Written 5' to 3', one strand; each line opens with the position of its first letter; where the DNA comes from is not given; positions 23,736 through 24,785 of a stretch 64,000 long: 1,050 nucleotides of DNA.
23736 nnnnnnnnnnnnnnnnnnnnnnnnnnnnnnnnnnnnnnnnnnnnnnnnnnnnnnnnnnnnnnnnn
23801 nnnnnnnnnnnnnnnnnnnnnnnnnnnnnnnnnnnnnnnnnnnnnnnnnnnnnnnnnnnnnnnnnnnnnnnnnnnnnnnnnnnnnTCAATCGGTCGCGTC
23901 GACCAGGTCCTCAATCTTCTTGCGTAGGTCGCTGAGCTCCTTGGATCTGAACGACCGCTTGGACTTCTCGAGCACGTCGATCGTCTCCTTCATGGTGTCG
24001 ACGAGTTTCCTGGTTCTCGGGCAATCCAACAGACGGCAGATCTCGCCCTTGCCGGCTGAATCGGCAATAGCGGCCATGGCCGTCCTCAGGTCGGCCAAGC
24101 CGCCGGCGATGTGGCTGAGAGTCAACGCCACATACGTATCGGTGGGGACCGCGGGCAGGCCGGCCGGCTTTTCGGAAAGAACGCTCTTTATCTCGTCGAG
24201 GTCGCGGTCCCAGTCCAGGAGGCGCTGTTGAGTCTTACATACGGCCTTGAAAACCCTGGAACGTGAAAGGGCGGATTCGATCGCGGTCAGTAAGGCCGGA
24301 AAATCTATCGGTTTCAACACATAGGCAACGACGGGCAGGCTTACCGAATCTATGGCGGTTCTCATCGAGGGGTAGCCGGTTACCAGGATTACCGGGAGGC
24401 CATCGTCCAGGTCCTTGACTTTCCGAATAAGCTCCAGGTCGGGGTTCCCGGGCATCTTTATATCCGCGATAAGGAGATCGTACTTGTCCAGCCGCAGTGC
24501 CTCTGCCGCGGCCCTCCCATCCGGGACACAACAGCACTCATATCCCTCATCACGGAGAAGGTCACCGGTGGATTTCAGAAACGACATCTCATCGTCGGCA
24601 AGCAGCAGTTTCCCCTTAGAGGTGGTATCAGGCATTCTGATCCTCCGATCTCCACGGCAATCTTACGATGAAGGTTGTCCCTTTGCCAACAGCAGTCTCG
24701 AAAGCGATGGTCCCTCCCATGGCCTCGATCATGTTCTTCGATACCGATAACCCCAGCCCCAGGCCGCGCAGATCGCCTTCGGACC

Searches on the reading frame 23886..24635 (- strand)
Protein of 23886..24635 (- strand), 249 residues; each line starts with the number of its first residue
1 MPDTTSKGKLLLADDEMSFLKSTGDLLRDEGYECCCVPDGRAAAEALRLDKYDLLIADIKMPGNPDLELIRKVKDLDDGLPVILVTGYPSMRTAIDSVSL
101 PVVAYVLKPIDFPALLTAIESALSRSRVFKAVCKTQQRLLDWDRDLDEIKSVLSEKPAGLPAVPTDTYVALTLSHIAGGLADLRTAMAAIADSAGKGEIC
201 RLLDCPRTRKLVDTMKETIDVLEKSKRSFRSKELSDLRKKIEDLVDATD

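Call 8: search_protein_families(library=pfam, proteins=[window:23886-24635:-], max_evalue=0.01)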
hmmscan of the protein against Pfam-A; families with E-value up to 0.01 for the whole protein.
window:23886-24635:- (249 aa): 1 family
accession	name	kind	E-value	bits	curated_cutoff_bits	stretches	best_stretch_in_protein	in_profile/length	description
PF00072.30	Response_reg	-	4.2e-19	69.2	30.2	1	11-120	2-111/111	Response regulator receiver domain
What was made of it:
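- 23886..24635 (-): Response regulator (REC domain plus an uncharacterised helical C-terminal domain with conserved Cys). It is the genomic partner of RNA A. Pfam finds REC only (call 8).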

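Call 18: find_encoding_contigs(protein=window:23886-24635:-, flank=10000, max_places=10)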
Protein window:23886-24635:- (249 aa): 1 contig read that carries it; 1 place shown.
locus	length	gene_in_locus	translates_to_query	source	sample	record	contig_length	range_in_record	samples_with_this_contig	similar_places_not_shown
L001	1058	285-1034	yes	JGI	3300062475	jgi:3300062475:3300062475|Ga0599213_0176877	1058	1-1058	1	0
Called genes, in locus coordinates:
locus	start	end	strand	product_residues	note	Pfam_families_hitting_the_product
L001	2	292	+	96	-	?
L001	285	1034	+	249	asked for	PF00072:Response_reg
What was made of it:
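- Tried and rejected: Exact-protein look-up of the response regulator: it returned only a 1-kb contig (call 18).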

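Call 19: find_related_loci(query=window:23886-24635:-, collection=genome_contigs, flank=6000)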
Query window:23886-24635:- (249 aa) in genome_contigs; peptide patterns used: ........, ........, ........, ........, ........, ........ (x = any residue, [..] = any of these).
381 stretches matched a pattern; 136 encode a relative of the query (tblastn E <= 1e-3); the best 80 are kept; 79 distinct loci.
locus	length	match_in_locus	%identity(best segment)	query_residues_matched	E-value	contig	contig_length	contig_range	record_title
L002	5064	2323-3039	49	8-245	2e-77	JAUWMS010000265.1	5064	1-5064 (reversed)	MAG: Candidatus Latescibacterota bacterium isolate CSMAG_2404 CSMAG_2404_k141_423771_length_5064_cov_5.2582, whole genom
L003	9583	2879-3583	51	8-242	2e-76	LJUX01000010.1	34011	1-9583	MAG: candidate division Zixibacteria bacterium SM23_73_3 WORSMTZ_1506, whole genome shotgun sequence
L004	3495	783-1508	48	8-249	2e-76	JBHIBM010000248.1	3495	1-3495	MAG: Candidatus Zixiibacteriota bacterium isolate K_1_bin.48 NODE_13350_length_3495_cov_5.567151, whole genome shotgun s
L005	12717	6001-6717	49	8-246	9e-75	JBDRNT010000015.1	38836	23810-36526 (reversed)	MAG: Candidatus Eisenbacteria bacterium isolate MEGAHIT-group-1.912 k141_1820131, whole genome shotgun sequence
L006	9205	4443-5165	48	5-245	1e-72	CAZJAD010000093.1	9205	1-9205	MAG TPA_asm: uncultured Alphaproteobacteria bacterium isolate binchicken_co89_462 genome assembly, contig: NODE_15429_le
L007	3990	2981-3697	51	8-245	1e-72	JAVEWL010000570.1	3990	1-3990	MAG: FCB group bacterium isolate BF4_144 NODE_87417_length_3990_cov_2.709293_Biofilm4, whole genome shotgun sequence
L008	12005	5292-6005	47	8-245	2e-72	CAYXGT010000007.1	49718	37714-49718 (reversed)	MAG TPA_asm: uncultured Pirellulales bacterium isolate binchicken_co262_293 genome assembly, contig: NODE_539_length_497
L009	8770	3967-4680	46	8-246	1e-71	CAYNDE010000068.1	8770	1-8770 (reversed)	MAG TPA_asm: uncultured Pirellulales bacterium isolate binchicken_co34_157 genome assembly, contig: NODE_14167_length_87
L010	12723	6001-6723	45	5-245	1e-71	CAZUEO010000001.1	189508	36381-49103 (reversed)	MAG TPA_asm: uncultured Planctomycetaceae bacterium isolate binchicken_co100_410 genome assembly, contig: NODE_34_length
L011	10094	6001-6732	46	3-246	3e-71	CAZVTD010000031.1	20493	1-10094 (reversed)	MAG TPA_asm: uncultured Planctomycetota bacterium isolate SRP167436_co1_127 genome assembly, contig: NODE_4043_length_20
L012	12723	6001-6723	45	5-245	2e-71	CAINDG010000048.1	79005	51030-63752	MAG: uncultured planctomycete isolate A14_bin-1425 genome assembly, contig: bin-1425:48/54, whole genome shotgun sequenc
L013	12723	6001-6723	44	5-245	4e-71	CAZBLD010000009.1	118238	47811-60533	MAG TPA_asm: uncultured Planctomycetaceae bacterium isolate binchicken_co376_317 genome assembly, contig: NODE_82_length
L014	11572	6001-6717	48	7-245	1e-70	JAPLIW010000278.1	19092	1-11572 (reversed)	MAG: Deltaproteobacteria bacterium isolate LacPavin_0920_SED5_MAG_56_12 LacPavin_0920_SED5_scaffold_2254353, whole genom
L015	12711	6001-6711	45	9-245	8e-70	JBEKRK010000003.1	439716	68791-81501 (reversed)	MAG: Sedimentisphaerales bacterium isolate SPRUCE 509 SPRUCE_509_3, whole genome shotgun sequence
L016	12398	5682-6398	45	8-246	4e-70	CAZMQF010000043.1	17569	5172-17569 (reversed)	MAG TPA_asm: uncultured Pirellulales bacterium isolate binchicken_co262_31 genome assembly, contig: NODE_3436_length_175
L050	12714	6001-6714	38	8-245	1e-57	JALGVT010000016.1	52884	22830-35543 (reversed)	MAG: candidate division LCP-89 bacterium isolate Meg19_1012_Bin_459 Meg19_1012_Bin_459_scaffold_711, whole genome shotgu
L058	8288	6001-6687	42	8-235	2e-55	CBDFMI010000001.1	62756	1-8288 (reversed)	MAG: bacterium isolate 0c387635-7a99-40f5-a4bd-638620f608dd genome assembly, contig: contig_1, whole genome shotgun sequ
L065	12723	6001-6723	42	5-245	2e-49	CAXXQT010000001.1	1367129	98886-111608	MAG: Thermoguttaceae bacterium isolate 6d2dc2d4-6dd0-4c87-b5e3-0172890c642a genome assembly, contig: contig_1, whole gen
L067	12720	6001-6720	41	8-247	6e-56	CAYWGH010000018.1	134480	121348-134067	MAG TPA_asm: uncultured Cytophagia bacterium isolate binchicken_co107_472 genome assembly, contig: NODE_257_length_13448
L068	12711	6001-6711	40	9-247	9e-48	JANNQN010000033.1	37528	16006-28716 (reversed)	MAG: Planctomycetia bacterium isolate SOY_31_metabat_442_sub SOY_31_k141_2187382, whole genome shotgun sequence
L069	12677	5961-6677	40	8-246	1e-47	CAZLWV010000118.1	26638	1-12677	MAG TPA_asm: uncultured Planctomycetaceae bacterium isolate SRP239243_co1_433 genome assembly, contig: NODE_2653_length_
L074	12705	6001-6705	38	8-243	6e-42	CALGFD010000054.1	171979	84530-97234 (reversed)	MAG TPA_asm: uncultured Planctomycetales bacterium isolate SRR3330210_bin.11_CONCOCT_v1.1_MAG genome assembly, contig: E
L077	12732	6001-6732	33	5-248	7e-37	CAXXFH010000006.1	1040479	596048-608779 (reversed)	MAG: Thermoguttaceae bacterium isolate 312aca04-849c-440b-8203-9b7a9de13541 genome assembly, contig: contig_6, whole gen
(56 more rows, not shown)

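Call 24: find_homologous_proteins(query=window:23886-24635:-, max_evalue=1e-40)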
Query window:23886-24635:- (249 aa): 701 proteins with E <= 1e-40 among 2906 candidates; the best 120 are listed.
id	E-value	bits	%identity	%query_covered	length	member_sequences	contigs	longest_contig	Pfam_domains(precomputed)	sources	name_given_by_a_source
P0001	6.1e-155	532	100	100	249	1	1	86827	PF00072.31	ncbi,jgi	jgi:DNA-binding response OmpR family regulator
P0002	4.3e-121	421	76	100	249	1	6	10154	PF00072.31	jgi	jgi:CheY-like chemotaxis protein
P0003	8.6e-114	397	74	100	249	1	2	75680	PF00072.31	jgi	jgi:CheY-like chemotaxis protein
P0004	2.3e-104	366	68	99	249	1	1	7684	PF00072.31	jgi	jgi:FixJ family two-component response regulator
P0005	1.7e-94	334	63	96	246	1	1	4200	PF00072.31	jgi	jgi:FixJ family two-component response regulator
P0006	3.2e-94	333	63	97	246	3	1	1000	PF00072.31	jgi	jgi:FixJ family two-component response regulator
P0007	4.0e-94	333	63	96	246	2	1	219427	PF00072.31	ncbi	ncbi:MAG: response regulator [Candidatus Eisenbacteria bacterium]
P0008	2.5e-88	314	59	92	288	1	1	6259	PF00072.31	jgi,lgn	-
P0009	7.3e-79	283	77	69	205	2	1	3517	PF00072.31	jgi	jgi:DNA-binding NtrC family response regulator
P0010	1.9e-76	275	52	96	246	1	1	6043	PF00072.31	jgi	jgi:DNA-binding response OmpR family regulator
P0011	3.0e-75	271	51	97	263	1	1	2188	PF00072.31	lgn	-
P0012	4.6e-74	267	50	99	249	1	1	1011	PF00072.31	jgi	-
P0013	9.2e-74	266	50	96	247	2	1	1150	PF00072.31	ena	-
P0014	1.1e-73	266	50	97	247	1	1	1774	PF00072.31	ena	-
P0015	1.9e-73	265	50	96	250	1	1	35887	PF00072.31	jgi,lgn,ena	-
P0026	5.1e-71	257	52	96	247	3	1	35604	PF00072.31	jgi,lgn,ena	-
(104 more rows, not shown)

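Call 26: find_encoding_contigs(protein=P0003, flank=6000, max_places=4)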
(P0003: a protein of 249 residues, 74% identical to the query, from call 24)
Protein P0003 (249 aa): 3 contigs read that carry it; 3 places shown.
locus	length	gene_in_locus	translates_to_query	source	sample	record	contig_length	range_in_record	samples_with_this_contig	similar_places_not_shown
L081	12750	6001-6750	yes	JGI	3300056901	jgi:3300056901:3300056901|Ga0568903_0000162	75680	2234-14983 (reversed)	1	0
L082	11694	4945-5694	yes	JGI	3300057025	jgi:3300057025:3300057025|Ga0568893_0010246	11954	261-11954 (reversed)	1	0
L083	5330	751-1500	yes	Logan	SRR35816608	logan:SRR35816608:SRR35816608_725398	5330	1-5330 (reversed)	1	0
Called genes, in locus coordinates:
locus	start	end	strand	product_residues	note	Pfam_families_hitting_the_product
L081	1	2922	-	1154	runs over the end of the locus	PF03924:CHASE, PF13188:PAS_8 (weak), PF13426:PAS_9 (weak), PF13596:PAS_10, PF00512:HisKA, PF02518:HATPase_c, PF00072:Response_reg, PF01627:Hpt, +2 more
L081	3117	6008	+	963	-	PF00989:PAS, PF08448:PAS_4, PF13426:PAS_9 (weak), PF00989:PAS, PF08448:PAS_4, PF13426:PAS_9, PF00512:HisKA, PF02518:HATPase_c, +3 more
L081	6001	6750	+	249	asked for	PF00072:Response_reg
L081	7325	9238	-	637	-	PF01590:GAF (weak), PF13185:GAF_2, PF02518:HATPase_c, PF00072:Response_reg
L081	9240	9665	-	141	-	-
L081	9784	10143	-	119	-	-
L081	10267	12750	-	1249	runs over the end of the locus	PF00989:PAS, PF13426:PAS_9, PF00989:PAS, PF08447:PAS_3, PF08448:PAS_4, PF13185:GAF_2, PF02518:HATPase_c, PF00072:Response_reg, +3 more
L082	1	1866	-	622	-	?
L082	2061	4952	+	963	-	PF00989:PAS, PF08448:PAS_4, PF13426:PAS_9 (weak), PF00989:PAS, PF08448:PAS_4, PF13426:PAS_9, PF00512:HisKA, PF02518:HATPase_c, +3 more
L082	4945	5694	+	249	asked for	PF00072:Response_reg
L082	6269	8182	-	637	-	PF01590:GAF (weak), PF13185:GAF_2, PF02518:HATPase_c, PF00072:Response_reg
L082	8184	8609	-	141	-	-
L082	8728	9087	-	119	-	-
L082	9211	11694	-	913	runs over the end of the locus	?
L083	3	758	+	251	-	?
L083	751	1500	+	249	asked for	PF00072:Response_reg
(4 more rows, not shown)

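Call 27: find_encoding_contigs(protein=P0002, flank=6000, max_places=6)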
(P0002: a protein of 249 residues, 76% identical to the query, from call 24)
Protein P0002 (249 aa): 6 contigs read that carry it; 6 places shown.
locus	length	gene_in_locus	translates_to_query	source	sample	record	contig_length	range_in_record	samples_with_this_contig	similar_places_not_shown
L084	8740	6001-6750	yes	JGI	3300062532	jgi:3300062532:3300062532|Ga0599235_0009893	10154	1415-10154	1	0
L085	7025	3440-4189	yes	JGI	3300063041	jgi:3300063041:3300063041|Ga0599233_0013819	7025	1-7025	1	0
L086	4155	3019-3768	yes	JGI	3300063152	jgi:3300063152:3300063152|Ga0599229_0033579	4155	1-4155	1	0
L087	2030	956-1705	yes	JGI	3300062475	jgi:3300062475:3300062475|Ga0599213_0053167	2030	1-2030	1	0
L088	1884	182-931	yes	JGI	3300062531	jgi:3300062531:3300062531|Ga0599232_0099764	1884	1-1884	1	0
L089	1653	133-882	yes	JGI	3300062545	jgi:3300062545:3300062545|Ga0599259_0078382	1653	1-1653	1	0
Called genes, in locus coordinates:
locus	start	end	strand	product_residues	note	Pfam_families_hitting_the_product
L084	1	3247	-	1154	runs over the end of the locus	PF03924:CHASE, PF00989:PAS (weak), PF13188:PAS_8 (weak), PF13426:PAS_9 (weak), PF00512:HisKA, PF02518:HATPase_c, PF00072:Response_reg, PF01627:Hpt, +1 more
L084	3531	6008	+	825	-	PF00989:PAS, PF08448:PAS_4, PF13426:PAS_9, PF00989:PAS, PF08448:PAS_4, PF13426:PAS_9 (weak), PF00512:HisKA, PF02518:HATPase_c, +2 more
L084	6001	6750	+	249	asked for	PF00072:Response_reg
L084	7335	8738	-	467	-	?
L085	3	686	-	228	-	?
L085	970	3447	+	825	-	PF00989:PAS, PF08448:PAS_4, PF13426:PAS_9, PF00989:PAS, PF08448:PAS_4, PF13426:PAS_9 (weak), PF00512:HisKA, PF02518:HATPase_c, +2 more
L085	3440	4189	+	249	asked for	PF00072:Response_reg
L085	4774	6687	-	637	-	PF01590:GAF (weak), PF13185:GAF_2, PF02518:HATPase_c, PF00072:Response_reg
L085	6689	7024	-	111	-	?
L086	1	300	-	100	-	?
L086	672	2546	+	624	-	PF00989:PAS, PF08448:PAS_4, PF13426:PAS_9, PF00989:PAS, PF08448:PAS_4, PF13188:PAS_8 (weak), PF13426:PAS_9, PF00512:HisKA, +1 more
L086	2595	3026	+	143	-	PF02518:HATPase_c, PF14501:HATPase_c_5 (weak)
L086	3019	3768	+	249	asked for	PF00072:Response_reg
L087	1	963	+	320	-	?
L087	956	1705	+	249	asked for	PF00072:Response_reg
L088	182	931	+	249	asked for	PF00072:Response_reg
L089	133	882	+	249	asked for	PF00072:Response_reg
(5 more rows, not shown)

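Call 28: find_encoding_contigs(protein=P0004, flank=6000, max_places=4)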
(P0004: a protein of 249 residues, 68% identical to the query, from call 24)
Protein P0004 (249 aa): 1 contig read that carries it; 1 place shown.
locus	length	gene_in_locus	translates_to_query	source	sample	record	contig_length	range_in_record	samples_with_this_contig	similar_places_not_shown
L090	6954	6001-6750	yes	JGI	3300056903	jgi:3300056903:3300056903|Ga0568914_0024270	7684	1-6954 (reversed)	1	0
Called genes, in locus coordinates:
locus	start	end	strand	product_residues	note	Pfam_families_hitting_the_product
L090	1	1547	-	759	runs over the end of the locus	?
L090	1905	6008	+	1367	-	PF08447:PAS_3, PF13426:PAS_9, PF08448:PAS_4, PF00989:PAS, PF08448:PAS_4, PF08447:PAS_3, PF00989:PAS, PF08448:PAS_4, +8 more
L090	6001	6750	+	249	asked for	PF00072:Response_reg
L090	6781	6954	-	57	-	?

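Call 29: find_encoding_contigs(protein=P0007, flank=6000, max_places=4)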
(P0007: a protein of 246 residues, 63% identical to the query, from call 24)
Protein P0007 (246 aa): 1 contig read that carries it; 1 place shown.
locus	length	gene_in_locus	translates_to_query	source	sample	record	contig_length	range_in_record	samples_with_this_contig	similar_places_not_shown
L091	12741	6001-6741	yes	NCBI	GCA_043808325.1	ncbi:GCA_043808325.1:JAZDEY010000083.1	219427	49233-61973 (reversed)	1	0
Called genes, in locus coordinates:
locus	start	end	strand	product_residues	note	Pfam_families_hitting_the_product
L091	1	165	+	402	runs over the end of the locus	PF01266:DAO (weak), PF01494:FAD_binding_3 (weak), PF03486:HI0933_like (faint), PF04820:Trp_halogenase (faint), PF05834:Lycopene_cycl (weak), PF07992:Pyr_redox_2, PF12831:FAD_oxidored (weak)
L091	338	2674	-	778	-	PF13596:PAS_10 (faint), PF03924:CHASE, PF08448:PAS_4 (faint), PF00989:PAS (weak), PF13188:PAS_8 (weak), PF13426:PAS_9, PF00072:Response_reg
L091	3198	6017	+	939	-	PF00989:PAS (weak), PF08447:PAS_3, PF00989:PAS, PF08448:PAS_4, PF08448:PAS_4, PF13426:PAS_9, PF00512:HisKA, PF02518:HATPase_c, +3 more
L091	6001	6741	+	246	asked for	PF00072:Response_reg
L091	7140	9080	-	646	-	PF01590:GAF (weak), PF13185:GAF_2, PF02518:HATPase_c, PF00072:Response_reg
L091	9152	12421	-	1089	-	PF00989:PAS, PF08448:PAS_4, PF13426:PAS_9, PF08448:PAS_4, PF00989:PAS, PF08448:PAS_4, PF13426:PAS_9, PF13185:GAF_2, +8 more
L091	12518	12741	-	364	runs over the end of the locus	PF01758:SBF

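Call 37: search_protein_families(library=ncbifam, proteins=[window:23886-24635:-], max_evalue=0.01)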
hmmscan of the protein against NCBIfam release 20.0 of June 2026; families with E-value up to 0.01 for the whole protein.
window:23886-24635:- (249 aa): 78 families (the best 25 are shown)
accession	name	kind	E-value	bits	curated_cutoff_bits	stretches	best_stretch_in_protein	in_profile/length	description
NF047793.1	ResRegPgtA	equivalog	4.5e-18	65.3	650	1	5-130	3-128/414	two-component system response regulator PgtA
NF011695.0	PRK15115.1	equivalog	1.1e-17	64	763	1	7-127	6-126/445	two-component system response regulator GlrR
NF007689.0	PRK10365.1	equivalog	1.5e-16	60.2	760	1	8-131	6-129/441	sigma-54-dependent response regulator transcription factor ZraR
NF053512.1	nitric_RR_NosR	exception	4.7e-16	58.8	400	1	10-149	1-141/422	response regulator c-di-GMP phosphodiesterase, NosR family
NF052313.1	T9SS_RR_PorX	equivalog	7.9e-16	57.9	300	1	9-135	2-128/513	T9SS response regulator signal transducer PorX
NF045505.1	RR_RssB_Pseudo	equivalog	2.9e-15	56.2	700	1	7-155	5-154/394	two-component system response regulator RssB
NF008469.0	PRK11361.1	equivalog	7.4e-15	54.6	714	1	7-139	4-136/461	acetoacetate metabolism transcriptional regulator AtoC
TIGR01818.1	ntrC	equivalog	1.1e-14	54.2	558.6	1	11-127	2-118/463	nitrogen regulation protein NR(I)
NF006900.1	PRK09390.1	equivalog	1.6e-14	53.9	255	1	6-132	3-129/203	response regulator FixJ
NF051870.1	NAssimRespRegNtrX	equivalog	3.1e-14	52.7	600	1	10-136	4-132/452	nitrogen assimilation response regulator NtrX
NF045717.1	DVU0259_DivK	exception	5.6e-14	52.3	160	1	9-123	4-116/117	DVU0259 family response regulator domain-containing protein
NF008176.1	PRK10923.1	equivalog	3.6e-13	48.9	620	1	7-130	3-126/469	nitrogen regulation protein NR(I)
NF012023.0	PRK15479.1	equivalog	1.1e-12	48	337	1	9-130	2-123/224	transcriptional regulator TctD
NF046022.1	RespRegCpdRBruc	equivalog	1.5e-12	47.5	180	1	9-122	3-116/120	cell cycle two-component system response regulator CpdR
NF041733.1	resp_reg_CseB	equivalog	3.7e-12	46.1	350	1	10-135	3-127/228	two-component system response regulator CseB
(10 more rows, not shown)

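Call 38: search_solved_structures(query=window:23886-24635:-, max_evalue=0.001, show_alignments=1)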
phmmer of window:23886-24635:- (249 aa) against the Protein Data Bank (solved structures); distinct sequences matched with E-value up to 0.001: 193 (the best 60 are shown).
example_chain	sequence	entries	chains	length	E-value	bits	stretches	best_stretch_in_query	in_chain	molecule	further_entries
3crn_A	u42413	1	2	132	7.9e-14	55.1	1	8-124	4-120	Response regulator receiver domain protein, CheY-like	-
1yio_A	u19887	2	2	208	7.1e-13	52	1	5-139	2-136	response regulatory protein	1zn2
1s8n_A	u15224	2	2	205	7.6e-13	51.9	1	7-132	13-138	putative antiterminator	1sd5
5xso_A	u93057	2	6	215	1.2e-12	51.3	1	5-126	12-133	Response regulator FixJ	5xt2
2jvj_A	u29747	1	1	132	2.2e-12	50.4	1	9-123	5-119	Sporulation initiation phosphotransferase F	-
6swl_A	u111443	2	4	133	4.7e-12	49.3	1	32-126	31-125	Two-component response regulator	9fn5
3q15_C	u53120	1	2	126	8.9e-12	48.4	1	8-122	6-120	Sporulation initiation phosphotransferase F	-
1pey_A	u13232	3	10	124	9.7e-12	48.3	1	9-122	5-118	Sporulation initiation phosphotransferase F | SPORULATION RESPONSE REGULATORY PROTEIN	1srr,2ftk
1fsp_A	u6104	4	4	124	1e-11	48.2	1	9-122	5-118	STAGE 0 SPORULATION PROTEIN F | SPORULATION RESPONSE REGULATORY PROTEIN | Sporulation initiation phosphotransferase F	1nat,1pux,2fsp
1f51_E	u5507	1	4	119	1.3e-11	47.8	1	9-121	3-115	SPORULATION INITIATION PHOSPHOTRANSFERASE F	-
2jvk_A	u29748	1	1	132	2.9e-11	46.7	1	9-123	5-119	Sporulation initiation phosphotransferase F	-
7w9h_A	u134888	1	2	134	3e-11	46.7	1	8-119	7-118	Response regulator protein FleR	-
2jvi_A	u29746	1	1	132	3.9e-11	46.3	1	9-123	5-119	Sporulation initiation phosphotransferase F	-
7pv7_D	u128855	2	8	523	3.9e-11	46.3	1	10-136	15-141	Response regulator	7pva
7pvk_A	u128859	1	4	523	3.9e-11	46.3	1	10-136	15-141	Response regulator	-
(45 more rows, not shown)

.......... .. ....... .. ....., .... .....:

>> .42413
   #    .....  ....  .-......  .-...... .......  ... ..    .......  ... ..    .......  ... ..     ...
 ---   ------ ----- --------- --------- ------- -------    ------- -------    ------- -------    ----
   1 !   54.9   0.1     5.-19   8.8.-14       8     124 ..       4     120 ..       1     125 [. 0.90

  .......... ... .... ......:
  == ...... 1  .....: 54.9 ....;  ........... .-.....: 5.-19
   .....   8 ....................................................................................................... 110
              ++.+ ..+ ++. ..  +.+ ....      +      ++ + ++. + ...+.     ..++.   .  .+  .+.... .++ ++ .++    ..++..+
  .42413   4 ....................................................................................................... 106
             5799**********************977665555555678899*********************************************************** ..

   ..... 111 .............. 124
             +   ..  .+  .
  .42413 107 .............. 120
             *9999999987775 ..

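Call 48: find_encoding_contigs(protein=P0005, flank=5000, max_places=3)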
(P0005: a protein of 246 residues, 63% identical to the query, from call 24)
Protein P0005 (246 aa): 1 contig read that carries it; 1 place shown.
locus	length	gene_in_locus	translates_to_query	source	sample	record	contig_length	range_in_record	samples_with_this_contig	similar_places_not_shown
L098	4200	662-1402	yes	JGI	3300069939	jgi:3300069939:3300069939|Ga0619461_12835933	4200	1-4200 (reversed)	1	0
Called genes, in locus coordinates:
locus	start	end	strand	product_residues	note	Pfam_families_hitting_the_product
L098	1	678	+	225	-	?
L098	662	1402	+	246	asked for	PF00072:Response_reg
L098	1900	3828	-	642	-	PF13185:GAF_2, PF02518:HATPase_c, PF00072:Response_reg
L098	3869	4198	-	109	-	?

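Call 49: find_encoding_contigs(protein=P0008, flank=5000, max_places=3)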
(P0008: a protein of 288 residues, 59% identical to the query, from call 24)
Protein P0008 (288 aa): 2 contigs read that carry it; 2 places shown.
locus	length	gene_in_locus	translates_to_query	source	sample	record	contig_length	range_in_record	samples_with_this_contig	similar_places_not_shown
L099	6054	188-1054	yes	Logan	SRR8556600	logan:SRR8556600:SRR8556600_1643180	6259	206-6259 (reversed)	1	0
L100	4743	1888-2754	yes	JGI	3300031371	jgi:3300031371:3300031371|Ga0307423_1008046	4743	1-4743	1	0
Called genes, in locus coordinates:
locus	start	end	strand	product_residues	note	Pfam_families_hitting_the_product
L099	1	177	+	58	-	?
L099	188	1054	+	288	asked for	PF00072:Response_reg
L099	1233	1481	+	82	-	-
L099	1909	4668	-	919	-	PF10633:NPCBM_assoc (faint), PF13620:CarboxypepD_reg (weak), PF13715:CarbopepD_reg_2 (faint), PF14686:fn3_3 (faint)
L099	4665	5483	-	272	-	-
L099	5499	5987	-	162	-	-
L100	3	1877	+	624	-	?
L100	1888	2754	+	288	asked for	PF00072:Response_reg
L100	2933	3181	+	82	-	-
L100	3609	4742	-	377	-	?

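Call 50: find_encoding_contigs(protein=P0009, flank=5000, max_places=3)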
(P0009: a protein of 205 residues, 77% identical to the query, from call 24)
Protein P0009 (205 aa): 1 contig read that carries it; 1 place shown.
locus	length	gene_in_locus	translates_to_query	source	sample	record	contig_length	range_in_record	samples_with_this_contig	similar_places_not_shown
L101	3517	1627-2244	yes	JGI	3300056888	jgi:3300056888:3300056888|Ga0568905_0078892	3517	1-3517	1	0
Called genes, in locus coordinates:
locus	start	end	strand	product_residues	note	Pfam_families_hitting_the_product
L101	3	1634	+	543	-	?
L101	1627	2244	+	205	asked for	PF00072:Response_reg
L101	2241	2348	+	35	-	-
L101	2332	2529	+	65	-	-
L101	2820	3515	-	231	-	?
